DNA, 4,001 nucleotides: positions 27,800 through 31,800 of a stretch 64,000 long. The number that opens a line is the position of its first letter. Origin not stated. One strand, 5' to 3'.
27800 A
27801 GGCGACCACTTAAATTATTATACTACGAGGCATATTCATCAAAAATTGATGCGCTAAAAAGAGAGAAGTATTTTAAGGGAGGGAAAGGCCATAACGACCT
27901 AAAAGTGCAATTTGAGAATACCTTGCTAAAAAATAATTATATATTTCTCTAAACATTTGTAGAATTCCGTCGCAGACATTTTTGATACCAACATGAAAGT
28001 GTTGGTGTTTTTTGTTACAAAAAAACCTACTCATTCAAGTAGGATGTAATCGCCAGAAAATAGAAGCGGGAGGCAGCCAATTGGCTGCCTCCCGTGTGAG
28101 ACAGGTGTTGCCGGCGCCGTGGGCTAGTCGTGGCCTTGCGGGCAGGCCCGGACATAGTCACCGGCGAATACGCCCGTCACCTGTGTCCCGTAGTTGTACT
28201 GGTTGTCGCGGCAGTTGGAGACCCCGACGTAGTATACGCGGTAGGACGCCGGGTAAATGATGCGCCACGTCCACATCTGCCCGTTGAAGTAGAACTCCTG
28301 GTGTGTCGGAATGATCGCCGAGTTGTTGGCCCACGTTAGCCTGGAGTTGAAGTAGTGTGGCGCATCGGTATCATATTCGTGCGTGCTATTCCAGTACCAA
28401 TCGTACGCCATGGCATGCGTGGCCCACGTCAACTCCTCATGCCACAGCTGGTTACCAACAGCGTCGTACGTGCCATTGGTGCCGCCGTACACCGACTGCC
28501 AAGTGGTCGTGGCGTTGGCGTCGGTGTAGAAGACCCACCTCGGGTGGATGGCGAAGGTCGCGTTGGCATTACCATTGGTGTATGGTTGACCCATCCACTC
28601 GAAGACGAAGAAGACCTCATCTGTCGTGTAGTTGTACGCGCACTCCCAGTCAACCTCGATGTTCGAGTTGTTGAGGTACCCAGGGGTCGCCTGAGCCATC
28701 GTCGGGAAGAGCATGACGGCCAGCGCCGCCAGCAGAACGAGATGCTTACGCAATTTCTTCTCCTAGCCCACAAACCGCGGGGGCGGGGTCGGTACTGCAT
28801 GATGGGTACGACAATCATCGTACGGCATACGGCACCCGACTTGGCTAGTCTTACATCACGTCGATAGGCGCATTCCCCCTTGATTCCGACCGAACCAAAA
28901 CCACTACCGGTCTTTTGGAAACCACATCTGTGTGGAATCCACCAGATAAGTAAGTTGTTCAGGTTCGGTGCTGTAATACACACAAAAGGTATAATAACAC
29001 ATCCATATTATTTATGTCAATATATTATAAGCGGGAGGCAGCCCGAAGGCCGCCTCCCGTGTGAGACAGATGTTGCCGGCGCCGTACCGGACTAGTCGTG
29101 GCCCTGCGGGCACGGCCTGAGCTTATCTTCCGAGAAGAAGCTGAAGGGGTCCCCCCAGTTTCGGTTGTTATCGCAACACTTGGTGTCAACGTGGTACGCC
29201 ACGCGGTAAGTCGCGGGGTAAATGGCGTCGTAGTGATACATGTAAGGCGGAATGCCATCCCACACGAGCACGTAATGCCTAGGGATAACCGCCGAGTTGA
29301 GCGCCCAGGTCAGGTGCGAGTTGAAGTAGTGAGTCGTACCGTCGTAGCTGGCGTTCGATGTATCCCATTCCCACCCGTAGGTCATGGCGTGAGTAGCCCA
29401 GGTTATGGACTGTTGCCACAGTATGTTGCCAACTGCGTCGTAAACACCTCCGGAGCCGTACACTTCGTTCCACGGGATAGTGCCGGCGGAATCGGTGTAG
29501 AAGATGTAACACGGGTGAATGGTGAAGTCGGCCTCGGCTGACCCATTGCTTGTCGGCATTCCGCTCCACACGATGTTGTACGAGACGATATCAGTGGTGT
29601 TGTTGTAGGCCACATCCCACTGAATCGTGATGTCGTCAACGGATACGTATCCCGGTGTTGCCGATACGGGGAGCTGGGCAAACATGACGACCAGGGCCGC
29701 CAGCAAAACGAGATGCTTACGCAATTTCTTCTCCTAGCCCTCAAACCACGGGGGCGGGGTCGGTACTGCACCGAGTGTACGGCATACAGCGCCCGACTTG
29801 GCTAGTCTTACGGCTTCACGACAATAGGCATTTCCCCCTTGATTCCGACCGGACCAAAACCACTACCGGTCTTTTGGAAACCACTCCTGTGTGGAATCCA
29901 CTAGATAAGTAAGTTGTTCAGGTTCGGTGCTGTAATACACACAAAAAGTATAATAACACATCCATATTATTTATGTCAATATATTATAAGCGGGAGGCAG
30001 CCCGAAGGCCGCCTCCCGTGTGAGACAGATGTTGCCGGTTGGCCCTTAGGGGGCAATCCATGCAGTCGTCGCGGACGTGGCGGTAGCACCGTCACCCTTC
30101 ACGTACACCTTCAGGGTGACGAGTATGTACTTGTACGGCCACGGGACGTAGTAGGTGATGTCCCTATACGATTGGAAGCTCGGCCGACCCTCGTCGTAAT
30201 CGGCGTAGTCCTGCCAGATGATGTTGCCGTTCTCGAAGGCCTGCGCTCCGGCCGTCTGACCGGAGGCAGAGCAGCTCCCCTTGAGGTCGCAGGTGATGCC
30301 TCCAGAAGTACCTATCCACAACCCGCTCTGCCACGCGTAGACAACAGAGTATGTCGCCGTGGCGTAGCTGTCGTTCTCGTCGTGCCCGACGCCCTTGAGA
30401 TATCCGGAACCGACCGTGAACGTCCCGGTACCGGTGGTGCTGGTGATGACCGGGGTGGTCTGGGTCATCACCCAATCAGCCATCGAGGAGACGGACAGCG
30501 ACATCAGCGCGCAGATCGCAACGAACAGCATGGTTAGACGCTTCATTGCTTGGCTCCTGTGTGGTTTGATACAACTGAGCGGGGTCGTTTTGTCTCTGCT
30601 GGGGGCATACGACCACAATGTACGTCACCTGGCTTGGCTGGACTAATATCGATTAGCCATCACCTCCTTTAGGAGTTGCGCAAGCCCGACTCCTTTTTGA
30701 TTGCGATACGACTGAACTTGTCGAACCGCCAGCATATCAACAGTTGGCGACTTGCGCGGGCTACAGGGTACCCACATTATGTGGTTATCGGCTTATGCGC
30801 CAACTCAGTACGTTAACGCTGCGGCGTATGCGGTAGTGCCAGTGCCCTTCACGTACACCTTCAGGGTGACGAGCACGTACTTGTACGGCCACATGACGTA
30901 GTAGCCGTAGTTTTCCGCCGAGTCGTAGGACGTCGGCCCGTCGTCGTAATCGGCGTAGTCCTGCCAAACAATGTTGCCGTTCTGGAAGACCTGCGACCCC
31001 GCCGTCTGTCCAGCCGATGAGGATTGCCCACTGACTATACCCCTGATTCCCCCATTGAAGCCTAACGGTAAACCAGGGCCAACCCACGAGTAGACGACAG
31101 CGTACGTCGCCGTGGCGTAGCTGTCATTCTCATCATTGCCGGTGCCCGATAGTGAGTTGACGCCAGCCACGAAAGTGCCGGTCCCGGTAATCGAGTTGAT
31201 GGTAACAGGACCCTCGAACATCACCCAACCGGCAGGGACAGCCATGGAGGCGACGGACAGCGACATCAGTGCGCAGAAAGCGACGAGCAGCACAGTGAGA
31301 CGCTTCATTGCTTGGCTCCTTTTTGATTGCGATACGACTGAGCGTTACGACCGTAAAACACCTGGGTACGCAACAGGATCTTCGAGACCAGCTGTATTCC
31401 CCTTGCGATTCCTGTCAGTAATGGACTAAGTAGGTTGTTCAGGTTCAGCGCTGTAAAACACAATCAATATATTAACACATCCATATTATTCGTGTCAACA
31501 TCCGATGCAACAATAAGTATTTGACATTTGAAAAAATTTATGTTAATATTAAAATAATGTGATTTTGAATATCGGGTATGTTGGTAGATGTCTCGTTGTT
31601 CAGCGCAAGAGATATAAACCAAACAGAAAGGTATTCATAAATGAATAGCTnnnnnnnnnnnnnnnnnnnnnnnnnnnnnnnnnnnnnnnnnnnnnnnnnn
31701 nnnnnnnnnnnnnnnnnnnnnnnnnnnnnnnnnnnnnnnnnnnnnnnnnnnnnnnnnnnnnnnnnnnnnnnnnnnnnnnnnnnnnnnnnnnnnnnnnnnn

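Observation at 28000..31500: Two pairs of tandem paralogous secreted W/Y/N-rich proteins with conserved roughly 230-290-nt leaders, TTG starts and perfect palindromic terminators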

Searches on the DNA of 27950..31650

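Call 26: search_rna_families(source=window, start=27950, end=31650, threshold=evalue, max_evalue=5)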
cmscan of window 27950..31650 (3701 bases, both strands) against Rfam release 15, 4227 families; matches with E-value up to 5: 3.
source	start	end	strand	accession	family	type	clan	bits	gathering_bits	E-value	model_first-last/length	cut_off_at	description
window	28024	28092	-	RF01529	CC3552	Gene; sRNA;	-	22.8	50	1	1-106/106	no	Cauldobacter sRNA CC3552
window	28067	28183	-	RF02949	Cupriavidus-1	Gene; sRNA;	-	21.8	45.5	4.2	1-78/78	no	Cupriavidus-1 RNA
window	30261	30316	-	RF00039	DicF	Gene; antisense;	-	17.1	48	2.9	1-52/52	no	DicF RNA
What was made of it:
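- On Curated structured cis-regulatory RNA (any Rfam family): In 27950-31650 at E up to 5 there were three chance-level hits of 17-23 bits, against gathering scores of 45-50 (call 26).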
